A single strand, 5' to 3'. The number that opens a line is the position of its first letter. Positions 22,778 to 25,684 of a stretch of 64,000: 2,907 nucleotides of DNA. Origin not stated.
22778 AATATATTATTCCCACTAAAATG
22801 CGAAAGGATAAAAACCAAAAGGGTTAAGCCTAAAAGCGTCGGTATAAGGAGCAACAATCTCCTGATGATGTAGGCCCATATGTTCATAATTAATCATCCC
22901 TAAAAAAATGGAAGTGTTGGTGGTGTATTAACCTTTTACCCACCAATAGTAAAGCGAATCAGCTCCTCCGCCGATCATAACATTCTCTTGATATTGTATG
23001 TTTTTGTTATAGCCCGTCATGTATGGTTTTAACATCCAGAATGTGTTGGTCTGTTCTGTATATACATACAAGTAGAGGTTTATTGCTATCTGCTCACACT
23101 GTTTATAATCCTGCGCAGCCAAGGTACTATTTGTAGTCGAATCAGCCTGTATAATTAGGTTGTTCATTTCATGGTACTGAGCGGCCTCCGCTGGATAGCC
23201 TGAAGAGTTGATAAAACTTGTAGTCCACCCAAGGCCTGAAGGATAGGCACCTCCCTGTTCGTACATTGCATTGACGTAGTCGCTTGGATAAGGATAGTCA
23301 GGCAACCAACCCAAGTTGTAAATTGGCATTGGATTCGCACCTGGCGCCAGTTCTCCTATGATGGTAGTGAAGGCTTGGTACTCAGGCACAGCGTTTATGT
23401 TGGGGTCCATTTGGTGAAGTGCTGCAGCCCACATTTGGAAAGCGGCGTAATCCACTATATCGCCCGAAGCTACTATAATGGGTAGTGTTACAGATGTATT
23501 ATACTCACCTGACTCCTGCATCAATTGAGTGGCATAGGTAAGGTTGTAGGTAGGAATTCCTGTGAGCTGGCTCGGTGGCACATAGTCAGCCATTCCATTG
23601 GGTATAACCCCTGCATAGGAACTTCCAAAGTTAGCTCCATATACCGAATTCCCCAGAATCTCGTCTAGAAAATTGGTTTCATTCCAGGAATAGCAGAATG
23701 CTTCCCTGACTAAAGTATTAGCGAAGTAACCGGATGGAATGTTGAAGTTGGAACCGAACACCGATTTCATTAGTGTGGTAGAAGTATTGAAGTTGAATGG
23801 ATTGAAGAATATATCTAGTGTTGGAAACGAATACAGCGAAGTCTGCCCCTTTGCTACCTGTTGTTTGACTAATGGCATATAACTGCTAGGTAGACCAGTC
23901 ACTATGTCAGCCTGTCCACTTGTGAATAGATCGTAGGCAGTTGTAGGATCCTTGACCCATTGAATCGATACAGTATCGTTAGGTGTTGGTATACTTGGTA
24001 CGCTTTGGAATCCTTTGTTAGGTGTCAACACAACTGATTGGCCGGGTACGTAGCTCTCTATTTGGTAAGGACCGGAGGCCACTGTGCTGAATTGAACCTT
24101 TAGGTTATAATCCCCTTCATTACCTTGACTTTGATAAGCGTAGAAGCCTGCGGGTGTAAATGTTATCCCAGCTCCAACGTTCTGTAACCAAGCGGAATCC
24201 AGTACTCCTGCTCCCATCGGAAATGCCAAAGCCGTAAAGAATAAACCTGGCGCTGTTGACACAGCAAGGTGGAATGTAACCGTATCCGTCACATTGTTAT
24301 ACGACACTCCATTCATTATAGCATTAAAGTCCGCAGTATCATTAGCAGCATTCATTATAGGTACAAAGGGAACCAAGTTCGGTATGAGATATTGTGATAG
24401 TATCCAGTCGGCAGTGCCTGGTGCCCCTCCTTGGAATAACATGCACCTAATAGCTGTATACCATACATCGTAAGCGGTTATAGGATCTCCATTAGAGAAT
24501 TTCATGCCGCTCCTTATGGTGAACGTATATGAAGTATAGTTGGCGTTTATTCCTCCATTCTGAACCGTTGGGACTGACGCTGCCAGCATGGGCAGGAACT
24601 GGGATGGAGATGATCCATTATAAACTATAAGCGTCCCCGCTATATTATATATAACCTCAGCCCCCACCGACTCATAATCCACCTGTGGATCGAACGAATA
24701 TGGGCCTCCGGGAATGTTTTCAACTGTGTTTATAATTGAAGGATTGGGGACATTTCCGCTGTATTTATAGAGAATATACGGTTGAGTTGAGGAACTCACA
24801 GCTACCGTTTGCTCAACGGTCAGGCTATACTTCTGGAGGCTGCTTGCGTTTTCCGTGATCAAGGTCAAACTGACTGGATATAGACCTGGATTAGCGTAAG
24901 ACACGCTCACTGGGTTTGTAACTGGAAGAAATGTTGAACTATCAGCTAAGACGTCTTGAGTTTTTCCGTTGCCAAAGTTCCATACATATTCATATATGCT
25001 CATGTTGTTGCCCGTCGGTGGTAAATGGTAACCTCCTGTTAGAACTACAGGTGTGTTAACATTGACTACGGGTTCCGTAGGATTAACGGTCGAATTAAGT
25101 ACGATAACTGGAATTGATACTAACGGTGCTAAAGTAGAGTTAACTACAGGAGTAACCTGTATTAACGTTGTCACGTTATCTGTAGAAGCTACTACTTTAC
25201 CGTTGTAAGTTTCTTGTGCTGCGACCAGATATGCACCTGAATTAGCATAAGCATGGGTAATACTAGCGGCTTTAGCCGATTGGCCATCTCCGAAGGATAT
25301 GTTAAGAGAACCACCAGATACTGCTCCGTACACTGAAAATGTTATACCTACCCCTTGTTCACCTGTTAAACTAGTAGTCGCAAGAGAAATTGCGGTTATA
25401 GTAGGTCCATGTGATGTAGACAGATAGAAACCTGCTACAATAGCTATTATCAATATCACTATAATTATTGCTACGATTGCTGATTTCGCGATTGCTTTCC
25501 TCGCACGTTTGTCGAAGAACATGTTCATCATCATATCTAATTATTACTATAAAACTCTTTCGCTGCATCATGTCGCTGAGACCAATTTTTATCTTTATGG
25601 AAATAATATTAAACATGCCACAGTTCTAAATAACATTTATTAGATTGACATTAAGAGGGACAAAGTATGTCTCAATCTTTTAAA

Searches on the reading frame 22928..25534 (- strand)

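Call 3: search_protein_families(library=pfam, proteins=[window:22928-25534:-], max_evalue=0.1)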
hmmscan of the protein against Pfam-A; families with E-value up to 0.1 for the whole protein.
window:22928-25534:- (868 aa): 3 families
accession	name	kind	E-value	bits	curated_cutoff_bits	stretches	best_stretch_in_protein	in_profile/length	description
PF00496.27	SBP_bac_5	-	3.2e-41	142.1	32.4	1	315-763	4-366/368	Bacterial extracellular solute-binding proteins, family 5 Middle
PF00801.26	PKD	-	4.2e-11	43.1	23.5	2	149-240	3-80/80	PKD domain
PF18911.6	PKD_4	-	4.8e-10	39.8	27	2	76-105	36-65/85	PKD domain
